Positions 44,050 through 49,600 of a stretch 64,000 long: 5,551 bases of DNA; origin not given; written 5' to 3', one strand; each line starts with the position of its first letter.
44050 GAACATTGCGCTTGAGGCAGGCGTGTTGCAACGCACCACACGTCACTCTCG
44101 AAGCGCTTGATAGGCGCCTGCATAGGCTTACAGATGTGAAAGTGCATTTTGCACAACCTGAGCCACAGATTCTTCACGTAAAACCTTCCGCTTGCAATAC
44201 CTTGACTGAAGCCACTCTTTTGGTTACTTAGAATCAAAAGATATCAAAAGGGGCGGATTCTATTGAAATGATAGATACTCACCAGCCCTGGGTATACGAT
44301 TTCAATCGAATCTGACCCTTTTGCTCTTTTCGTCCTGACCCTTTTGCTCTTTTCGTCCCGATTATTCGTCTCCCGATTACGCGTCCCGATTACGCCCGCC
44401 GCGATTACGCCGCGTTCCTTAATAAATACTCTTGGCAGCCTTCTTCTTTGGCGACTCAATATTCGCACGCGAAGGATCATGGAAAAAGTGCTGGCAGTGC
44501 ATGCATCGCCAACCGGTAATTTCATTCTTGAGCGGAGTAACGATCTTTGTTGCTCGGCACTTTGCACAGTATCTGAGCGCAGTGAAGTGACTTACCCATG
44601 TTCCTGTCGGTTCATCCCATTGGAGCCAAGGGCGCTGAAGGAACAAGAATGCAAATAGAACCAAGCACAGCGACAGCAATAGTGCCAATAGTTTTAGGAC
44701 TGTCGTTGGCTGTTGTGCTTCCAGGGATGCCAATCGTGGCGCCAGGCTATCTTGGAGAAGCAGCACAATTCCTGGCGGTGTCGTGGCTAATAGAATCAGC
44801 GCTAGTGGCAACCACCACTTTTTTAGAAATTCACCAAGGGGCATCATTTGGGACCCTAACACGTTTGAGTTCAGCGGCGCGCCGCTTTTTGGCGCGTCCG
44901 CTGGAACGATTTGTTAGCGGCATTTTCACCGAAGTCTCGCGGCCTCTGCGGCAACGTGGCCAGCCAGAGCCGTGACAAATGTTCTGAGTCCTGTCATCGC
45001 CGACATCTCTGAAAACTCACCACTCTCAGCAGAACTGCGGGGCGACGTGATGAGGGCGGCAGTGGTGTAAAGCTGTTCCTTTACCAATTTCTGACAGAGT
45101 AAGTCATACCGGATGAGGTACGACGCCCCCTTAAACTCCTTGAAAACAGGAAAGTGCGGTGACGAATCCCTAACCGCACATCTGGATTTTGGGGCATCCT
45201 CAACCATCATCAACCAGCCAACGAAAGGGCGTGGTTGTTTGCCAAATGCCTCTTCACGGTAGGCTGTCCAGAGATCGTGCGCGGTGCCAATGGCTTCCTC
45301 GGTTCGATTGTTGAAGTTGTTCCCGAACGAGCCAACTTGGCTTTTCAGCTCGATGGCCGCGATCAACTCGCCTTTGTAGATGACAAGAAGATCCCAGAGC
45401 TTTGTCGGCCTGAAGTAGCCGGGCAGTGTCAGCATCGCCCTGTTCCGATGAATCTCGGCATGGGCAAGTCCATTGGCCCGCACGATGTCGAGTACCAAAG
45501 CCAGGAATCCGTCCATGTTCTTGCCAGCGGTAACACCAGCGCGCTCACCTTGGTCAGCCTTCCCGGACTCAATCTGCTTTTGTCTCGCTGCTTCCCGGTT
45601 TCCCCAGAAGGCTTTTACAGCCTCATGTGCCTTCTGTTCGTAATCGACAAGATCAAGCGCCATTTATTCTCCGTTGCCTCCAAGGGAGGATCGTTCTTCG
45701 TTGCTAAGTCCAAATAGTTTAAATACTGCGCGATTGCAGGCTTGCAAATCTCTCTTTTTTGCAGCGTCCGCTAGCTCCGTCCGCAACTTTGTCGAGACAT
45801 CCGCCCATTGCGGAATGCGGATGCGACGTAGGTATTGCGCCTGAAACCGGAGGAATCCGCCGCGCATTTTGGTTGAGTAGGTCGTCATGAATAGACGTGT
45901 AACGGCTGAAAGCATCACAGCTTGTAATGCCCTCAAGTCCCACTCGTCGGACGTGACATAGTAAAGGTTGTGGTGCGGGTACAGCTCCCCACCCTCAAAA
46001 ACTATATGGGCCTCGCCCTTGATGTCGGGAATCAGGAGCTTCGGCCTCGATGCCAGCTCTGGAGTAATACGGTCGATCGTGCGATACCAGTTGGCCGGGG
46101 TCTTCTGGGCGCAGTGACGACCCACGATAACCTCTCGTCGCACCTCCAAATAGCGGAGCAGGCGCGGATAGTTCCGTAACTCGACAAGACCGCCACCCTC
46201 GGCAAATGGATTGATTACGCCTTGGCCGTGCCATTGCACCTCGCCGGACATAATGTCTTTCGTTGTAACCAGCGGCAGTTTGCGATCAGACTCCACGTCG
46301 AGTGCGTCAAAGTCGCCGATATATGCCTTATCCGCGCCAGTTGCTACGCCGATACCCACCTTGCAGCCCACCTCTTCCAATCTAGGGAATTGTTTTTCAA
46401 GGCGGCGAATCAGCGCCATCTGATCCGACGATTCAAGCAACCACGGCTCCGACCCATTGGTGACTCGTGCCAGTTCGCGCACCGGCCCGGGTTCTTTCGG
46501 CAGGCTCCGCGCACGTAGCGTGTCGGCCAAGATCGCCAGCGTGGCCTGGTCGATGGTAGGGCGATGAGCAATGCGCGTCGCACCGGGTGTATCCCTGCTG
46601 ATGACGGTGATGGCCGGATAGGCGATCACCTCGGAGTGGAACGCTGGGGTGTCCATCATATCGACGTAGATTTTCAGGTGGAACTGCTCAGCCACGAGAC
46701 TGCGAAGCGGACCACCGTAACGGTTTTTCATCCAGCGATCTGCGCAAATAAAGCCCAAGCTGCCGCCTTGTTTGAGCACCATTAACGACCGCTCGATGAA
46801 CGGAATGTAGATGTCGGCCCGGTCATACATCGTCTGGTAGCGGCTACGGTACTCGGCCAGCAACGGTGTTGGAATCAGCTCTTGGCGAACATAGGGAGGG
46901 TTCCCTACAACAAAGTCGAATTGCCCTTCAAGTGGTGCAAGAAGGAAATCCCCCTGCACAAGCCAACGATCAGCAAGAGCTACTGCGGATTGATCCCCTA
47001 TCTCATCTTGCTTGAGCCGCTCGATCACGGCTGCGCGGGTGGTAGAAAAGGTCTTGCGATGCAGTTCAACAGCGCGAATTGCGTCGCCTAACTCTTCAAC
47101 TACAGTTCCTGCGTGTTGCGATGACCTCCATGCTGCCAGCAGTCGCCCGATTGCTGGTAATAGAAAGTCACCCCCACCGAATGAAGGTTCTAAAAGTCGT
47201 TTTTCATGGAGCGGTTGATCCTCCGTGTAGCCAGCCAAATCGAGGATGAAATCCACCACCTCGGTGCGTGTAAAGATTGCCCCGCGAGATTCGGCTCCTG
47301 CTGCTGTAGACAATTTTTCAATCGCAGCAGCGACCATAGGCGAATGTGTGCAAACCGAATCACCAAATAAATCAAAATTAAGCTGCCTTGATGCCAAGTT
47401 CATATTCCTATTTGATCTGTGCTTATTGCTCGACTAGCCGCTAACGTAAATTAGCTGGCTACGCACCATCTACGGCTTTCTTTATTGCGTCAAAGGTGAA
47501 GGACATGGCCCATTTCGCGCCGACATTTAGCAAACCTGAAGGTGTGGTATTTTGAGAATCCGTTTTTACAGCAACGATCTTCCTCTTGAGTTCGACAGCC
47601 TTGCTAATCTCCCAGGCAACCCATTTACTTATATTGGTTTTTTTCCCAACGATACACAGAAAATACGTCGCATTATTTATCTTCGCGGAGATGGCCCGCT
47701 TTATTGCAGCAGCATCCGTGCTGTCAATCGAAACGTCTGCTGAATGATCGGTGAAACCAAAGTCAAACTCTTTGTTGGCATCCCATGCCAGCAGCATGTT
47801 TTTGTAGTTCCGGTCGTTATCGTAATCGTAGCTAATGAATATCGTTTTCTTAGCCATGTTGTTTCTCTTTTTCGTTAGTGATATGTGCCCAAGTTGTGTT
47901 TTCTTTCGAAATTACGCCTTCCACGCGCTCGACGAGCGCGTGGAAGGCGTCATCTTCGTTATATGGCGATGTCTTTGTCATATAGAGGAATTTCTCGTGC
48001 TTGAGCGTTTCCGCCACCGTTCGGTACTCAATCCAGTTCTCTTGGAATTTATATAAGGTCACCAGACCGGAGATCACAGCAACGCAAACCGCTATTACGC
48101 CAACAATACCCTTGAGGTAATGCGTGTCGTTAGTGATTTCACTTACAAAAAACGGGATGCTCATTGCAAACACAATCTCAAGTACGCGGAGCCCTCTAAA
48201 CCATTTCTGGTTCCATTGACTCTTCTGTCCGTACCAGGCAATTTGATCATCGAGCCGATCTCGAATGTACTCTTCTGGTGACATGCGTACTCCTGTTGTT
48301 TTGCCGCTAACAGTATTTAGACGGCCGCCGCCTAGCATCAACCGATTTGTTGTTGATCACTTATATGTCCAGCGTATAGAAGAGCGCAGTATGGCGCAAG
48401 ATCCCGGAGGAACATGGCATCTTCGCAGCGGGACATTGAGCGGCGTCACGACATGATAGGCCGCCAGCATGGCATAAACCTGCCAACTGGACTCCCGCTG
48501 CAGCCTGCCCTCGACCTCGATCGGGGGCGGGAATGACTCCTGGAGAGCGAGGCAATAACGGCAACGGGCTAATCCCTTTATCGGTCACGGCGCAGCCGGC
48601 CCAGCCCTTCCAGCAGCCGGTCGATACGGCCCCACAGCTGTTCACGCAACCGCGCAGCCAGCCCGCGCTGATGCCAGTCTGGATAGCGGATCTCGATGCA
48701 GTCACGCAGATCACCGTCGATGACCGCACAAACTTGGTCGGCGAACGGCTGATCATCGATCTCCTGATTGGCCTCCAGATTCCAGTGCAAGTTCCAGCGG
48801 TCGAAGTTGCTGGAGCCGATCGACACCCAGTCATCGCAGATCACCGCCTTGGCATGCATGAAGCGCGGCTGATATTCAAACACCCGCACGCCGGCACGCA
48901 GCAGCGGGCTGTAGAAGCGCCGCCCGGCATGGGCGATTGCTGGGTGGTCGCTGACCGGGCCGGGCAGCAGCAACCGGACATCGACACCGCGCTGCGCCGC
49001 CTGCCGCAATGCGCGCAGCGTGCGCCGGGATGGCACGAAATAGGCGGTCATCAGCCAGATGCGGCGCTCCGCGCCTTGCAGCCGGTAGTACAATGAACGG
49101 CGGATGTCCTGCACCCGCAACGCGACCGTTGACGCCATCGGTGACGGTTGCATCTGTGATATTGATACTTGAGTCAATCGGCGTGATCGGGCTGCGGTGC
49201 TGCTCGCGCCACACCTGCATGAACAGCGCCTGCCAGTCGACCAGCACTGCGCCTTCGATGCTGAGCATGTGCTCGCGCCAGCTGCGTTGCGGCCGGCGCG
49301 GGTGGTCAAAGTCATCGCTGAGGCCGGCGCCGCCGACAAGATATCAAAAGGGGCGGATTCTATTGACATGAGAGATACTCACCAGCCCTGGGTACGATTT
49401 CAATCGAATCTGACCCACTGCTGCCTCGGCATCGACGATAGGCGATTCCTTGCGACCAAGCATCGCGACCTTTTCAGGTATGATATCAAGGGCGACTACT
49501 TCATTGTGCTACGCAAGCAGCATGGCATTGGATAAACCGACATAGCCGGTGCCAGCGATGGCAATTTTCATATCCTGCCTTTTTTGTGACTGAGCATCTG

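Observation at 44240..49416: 5.2-kb low-GC island bounded by 78-bp direct repeats, carrying R-M + TIR/SLATT cargo and no integrase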

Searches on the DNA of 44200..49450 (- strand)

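Call 55: search_dna_similar(query=window:44200-49450:-, collection=plasmids, mode=distant, max_rows=15)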
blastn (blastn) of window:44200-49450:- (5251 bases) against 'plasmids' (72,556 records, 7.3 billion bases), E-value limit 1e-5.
Records with a match: 107; places in all: 109; records where one place covers at least 80% of the query: 0.
Best place of each record, by identity: 80-90% 1; 60-80% 106.
By first word of the organism name: Klebsiella 30; Aeromonas 23; Enterobacter 14; Citrobacter 11; Pseudomonas 9; Escherichia 6; Methylocystis 2; Nitratidesulfovibrio 2; Vitreoscilla 1; uncultured 1; and 8 more.
By predicted mobility (MOB-suite, as given by PLSDB): mobilizable 97; non-mobilizable 9; conjugative 1.
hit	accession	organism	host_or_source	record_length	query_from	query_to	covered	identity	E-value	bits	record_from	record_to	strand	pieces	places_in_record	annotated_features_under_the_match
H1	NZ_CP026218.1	Aeromonas sp. ASNIH4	-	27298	2163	4518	45%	76.4%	0e+0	1735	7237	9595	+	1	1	Eco57I restriction-modification methylase domain-containing protein | type-2 restriction endonuclease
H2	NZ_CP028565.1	Aeromonas hydrophila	Pure Culture,Sewage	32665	2163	4518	45%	76.4%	0e+0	1730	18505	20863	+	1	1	Eco57I restriction-modification methylase domain-containing protein | type-2 restriction endonuclease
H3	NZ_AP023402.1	Aeromonas hydrophila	-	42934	2163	4518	45%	76.4%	0e+0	1730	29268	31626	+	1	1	Eco57I restriction-modification methylase domain-containing protein | type-2 restriction endonuclease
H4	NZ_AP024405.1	Aeromonas caviae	-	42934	2163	4518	45%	76.4%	0e+0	1730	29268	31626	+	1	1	Eco57I restriction-modification methylase domain-containing protein | type-2 restriction endonuclease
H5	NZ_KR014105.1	Aeromonas hydrophila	-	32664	2163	4518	45%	76.4%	0e+0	1730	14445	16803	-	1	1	Eco57I restriction-modification methylase domain-containing protein | type-2 restriction endonuclease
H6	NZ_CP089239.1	Pseudomonas aeruginosa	Homo sapiens,urine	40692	2163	4518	45%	76.3%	0e+0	1720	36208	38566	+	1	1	Eco57I restriction-modification methylase domain-containing protein | type-2 restriction endonuclease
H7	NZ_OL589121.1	Pseudomonas aeruginosa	-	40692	2163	4518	45%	76.3%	0e+0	1720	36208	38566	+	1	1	Eco57I restriction-modification methylase domain-containing protein | type-2 restriction endonuclease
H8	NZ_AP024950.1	Aeromonas caviae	-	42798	2163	4518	45%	76.2%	0e+0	1717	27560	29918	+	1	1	Eco57I restriction-modification methylase domain-containing protein | type-2 restriction endonuclease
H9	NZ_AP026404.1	Aeromonas caviae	-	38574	2163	4518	45%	76.2%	0e+0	1717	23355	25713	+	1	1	Eco57I restriction-modification methylase domain-containing protein | type-2 restriction endonuclease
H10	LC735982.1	Klebsiella michiganensis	-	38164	2163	4518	45%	76.2%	0e+0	1717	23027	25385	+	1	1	type II DNA modification methyltransferase | type-2 restriction enzyme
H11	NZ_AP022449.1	Enterobacter kobei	-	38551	2163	4518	45%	76.2%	0e+0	1717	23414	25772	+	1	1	Eco57I restriction-modification methylase domain-containing protein | type-2 restriction endonuclease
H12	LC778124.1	Klebsiella michiganensis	assembly,hospital sewage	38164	2163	4518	45%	76.2%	0e+0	1717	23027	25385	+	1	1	type II DNA modification methyltransferase | type-2 restriction enzyme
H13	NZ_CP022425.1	Vitreoscilla filiformis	cell culture,Mud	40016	2163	4518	45%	76.1%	0e+0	1703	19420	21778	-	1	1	Eco57I restriction-modification methylase domain-containing protein | type-2 restriction endonuclease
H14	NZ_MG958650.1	Pseudomonas aeruginosa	tracheal aspiration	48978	2163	4518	45%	76.1%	0e+0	1699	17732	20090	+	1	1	Eco57I restriction-modification methylase domain-containing protein | type-2 restriction endonuclease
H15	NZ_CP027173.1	Pseudomonas aeruginosa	-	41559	2163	4518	45%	76.0%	0e+0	1690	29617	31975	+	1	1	Eco57I restriction-modification methylase domain-containing protein | type-2 restriction endonuclease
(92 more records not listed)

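Call 56: search_dna_similar(query=window:44225-44335:+, collection=plasmids, mode=distant, max_evalue=1, max_rows=15)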
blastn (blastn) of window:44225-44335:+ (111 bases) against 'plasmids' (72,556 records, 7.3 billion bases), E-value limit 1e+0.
No match.

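Call 92: build_rna_model(alignment_id=A3, structure=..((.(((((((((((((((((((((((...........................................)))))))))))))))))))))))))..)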
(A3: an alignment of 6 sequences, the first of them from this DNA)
Model R1 built from alignment A3 (6 sequences, 98 columns); structure: as given.
model positions 86; base pairs 25; branch points 0; effective number of sequences 2.53; information 0.661 bits per position. Calibrated on 0.2 Mb of random sequence (short: E-values are rough).
structure used (alignment columns):
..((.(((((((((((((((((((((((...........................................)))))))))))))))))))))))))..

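Call 93: search_with_rna_model(model_id=R1, source=window, filters=off, max_evalue=10)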
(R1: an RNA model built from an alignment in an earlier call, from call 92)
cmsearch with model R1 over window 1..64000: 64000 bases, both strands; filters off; matches with E-value up to 10: 32.
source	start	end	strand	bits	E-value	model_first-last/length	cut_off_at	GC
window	44243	44325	+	83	1.2e-19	1-86/86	no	0.42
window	49343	49423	+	65.3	6.5e-15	1-86/86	no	0.48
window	44243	44325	-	56.2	1.7e-12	1-86/86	no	0.42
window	52546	52630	-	40.5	2.6e-08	1-86/86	no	0.38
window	52546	52630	+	38.9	7e-08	1-86/86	no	0.38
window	49343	49422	-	37.5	1.6e-07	1-86/86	no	0.47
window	54296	54380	-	22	0.0022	1-86/86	no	0.4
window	54419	54460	+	20.9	0.0046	1-86/86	no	0.71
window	54296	54380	+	19.9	0.0081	1-86/86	no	0.4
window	38319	38395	+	18.4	0.021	1-86/86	no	0.57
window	54419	54460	-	16.9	0.051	1-86/86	no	0.71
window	38319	38392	-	15.5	0.13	1-86/86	no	0.58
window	57117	57161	+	15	0.16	1-86/86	no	0.4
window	42639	42697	-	14.5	0.22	10-77/86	no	0.59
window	57117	57161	-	14.5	0.23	1-86/86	no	0.4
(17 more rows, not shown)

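Call 95: search_with_rna_model(model_id=R1, sources=[L006, L007, L013, L014, L015, L016, L017, L018, L019, L020, L021, L022, L023, L024, L002, L003, L012, L011], max_evalue=0.01)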
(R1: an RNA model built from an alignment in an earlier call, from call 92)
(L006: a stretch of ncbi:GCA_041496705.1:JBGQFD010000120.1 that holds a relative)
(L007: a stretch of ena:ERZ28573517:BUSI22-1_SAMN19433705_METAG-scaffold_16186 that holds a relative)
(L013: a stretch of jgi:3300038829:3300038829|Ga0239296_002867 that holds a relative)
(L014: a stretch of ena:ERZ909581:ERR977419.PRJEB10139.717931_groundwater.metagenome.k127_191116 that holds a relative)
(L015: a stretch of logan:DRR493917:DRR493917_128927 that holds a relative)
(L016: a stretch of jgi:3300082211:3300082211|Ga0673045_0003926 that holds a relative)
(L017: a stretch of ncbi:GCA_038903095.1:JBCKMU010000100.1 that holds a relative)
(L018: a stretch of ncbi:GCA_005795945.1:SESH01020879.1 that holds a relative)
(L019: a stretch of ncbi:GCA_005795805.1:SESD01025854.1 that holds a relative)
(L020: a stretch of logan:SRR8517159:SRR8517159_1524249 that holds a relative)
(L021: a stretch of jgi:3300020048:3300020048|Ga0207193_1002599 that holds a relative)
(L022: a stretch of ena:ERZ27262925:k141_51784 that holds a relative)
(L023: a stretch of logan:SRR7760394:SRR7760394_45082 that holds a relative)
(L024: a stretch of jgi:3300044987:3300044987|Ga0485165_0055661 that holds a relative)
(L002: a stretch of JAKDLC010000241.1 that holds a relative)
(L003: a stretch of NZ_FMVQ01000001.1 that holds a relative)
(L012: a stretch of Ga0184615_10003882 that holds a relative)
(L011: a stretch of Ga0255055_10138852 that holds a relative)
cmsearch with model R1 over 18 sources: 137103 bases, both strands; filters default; matches with E-value up to 0.01: 18.
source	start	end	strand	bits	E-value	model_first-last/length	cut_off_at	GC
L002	3327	3423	+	85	7.7e-20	1-86/86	no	0.34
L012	1578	1663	-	83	2.7e-19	1-86/86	no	0.56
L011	981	1069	+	78.9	3.2e-18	1-86/86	no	0.43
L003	4794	4873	+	76.7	1.2e-17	1-86/86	no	0.43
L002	3327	3423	-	71.8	2.5e-16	1-86/86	no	0.34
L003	2509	2588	-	71.3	3.5e-16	1-86/86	no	0.41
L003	4189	4269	+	68.7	1.7e-15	1-86/86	no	0.4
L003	910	987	+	68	2.6e-15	1-86/86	no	0.41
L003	4794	4873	-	66.1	8.2e-15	1-86/86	no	0.43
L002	493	551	-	64.7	2e-14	1-86/86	no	0.42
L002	493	551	+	63.8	3.4e-14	1-86/86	no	0.42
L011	981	1069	-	62.4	8e-14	1-86/86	no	0.43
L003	910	987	-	59.4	5.2e-13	1-86/86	no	0.41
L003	2509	2588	+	54.9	8.3e-12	1-86/86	no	0.41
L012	1578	1663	+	54.3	1.2e-11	1-86/86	no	0.56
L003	4189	4269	-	53.9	1.5e-11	1-86/86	no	0.4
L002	875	909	+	32.7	6.7e-06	1-86/86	no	0.37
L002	875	909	-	32.6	7.1e-06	1-86/86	no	0.37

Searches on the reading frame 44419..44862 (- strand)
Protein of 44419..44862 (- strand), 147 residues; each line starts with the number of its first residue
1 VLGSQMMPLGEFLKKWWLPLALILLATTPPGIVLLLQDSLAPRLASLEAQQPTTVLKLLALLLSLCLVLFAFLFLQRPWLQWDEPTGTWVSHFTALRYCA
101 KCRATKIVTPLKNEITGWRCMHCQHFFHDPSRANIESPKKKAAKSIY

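Call 7: search_protein_families(library=pfam, proteins=[window:44419-44862:-], max_evalue=0.01)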
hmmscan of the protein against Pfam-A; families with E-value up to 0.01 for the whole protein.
window:44419-44862:- (147 aa): 0 families

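Call 8: search_protein_families(library=padloc, proteins=[window:44419-44862:-], max_evalue=0.01)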
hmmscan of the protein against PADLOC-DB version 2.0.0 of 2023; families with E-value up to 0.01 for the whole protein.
window:44419-44862:- (147 aa): 0 families

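Call 79: search_solved_structures(query=window:44419-44847:-, max_evalue=10)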
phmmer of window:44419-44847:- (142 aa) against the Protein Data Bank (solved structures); distinct sequences matched with E-value up to 10: 1.
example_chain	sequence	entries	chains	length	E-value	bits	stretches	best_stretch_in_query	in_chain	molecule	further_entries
28jc_I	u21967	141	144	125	1.4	12.1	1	79-120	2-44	DNA-directed RNA polymerase II subunit RPB9 | RPB9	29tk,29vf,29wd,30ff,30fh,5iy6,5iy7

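Call 94: search_protein_representatives(protein=window:44419-44847:-)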
Query: 142 residues. Proteins with E-value up to 0.001 (for the whole library): 121; up to 1e-10: 29; up to 1e-30: 2. The best 121 are listed.
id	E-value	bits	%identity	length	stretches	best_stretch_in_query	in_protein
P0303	3.7e-46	173.1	57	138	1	2-140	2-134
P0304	8.2e-37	142.8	58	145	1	8-128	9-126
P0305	3.4e-29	118.0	48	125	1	18-134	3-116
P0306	7.8e-28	113.6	47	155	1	19-133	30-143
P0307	9.4e-27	110.1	65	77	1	69-136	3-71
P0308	6.8e-26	107.3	38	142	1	6-140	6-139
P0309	2.0e-25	105.8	44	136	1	16-130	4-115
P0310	4.6e-24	101.4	42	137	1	1-127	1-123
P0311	2.1e-22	96.0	39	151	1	7-133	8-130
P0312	1.0e-20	90.6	41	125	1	41-142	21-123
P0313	4.4e-19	85.2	40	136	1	8-128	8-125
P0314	5.6e-18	81.7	53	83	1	60-131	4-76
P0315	4.0e-17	78.9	43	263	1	50-136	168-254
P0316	5.4e-16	75.2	38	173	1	16-136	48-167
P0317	1.5e-15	73.8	41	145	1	50-136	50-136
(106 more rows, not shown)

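Call 105: search_protein_families(library=pfam, proteins=[L018:89-811:+, L017:915-2594:+, L021:4350-4598:+, L021:4595-4825:+, L021:5685-6107:+], max_evalue=0.01)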
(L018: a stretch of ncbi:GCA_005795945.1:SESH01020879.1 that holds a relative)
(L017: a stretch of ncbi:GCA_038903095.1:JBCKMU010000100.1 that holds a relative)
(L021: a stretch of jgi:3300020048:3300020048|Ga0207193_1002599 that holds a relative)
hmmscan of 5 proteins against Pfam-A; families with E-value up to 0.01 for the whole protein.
L018:89-811:+ (240 aa): 14 families
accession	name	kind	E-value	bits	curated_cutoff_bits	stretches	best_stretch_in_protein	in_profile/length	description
PF12146.15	Hydrolase_4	-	3.9e-70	236.3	27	1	3-217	23-239/239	Serine aminopeptidase, S33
PF00561.26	Abhydrolase_1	-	7.1e-17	62.3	25.8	1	3-94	19-104/245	alpha/beta hydrolase fold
PF12697.13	Abhydrolase_6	-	8.6e-13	49.9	26.3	1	11-217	27-212/217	Alpha/beta hydrolase family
PF00326.27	Peptidase_S9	-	4.6e-07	30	22.6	0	35-93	45-101/213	Prolyl oligopeptidase family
PF02230.22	Abhydrolase_2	-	5.4e-06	26.8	23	0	163-214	148-203/217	Phospholipase/Carboxylesterase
PF01738.24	DLH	-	8.7e-06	25.9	21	1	162-219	136-194/217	Dienelactone hydrolase family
PF20408.4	Abhydrolase_11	-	5e-05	23.6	27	1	14-88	36-106/193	Alpha/beta hydrolase domain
PF02450.21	LCAT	-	0.00033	20.5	21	1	32-80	98-145/392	Lecithin:cholesterol acyltransferase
PF24708.1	Lip_C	-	0.00043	19.5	27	1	43-68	89-114/380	Lipase-like, C-terminal domain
PF02129.25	Peptidase_S15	-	0.00059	20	23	0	6-79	46-118/262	X-Pro dipeptidyl-peptidase (S15 family)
PF03959.19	FSH1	-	0.00064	19.9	21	1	37-204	84-194/211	Serine hydrolase (FSH1)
PF07819.20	PGAP1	-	0.0011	19.2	24.3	1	43-78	77-115/233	PGAP1-like alpha/beta domain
PF00975.26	Thioesterase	-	0.0025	18.5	26.4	1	44-70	54-80/226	Thioesterase domain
PF10142.15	PhoPQ_related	-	0.0098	15.1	20.3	0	166-217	258-308/367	PhoPQ-activated pathogenicity-related protein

L017:915-2594:+ (559 aa): 0 families

L021:4350-4598:+ (82 aa): 1 family
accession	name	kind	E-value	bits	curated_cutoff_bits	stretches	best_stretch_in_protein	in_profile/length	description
PF09720.15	Unstab_antitox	-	4.6e-07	30.2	23.3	1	23-73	2-54/54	Putative addiction module component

L021:4595-4825:+ (76 aa): 0 families

L021:5685-6107:+ (140 aa): 0 families
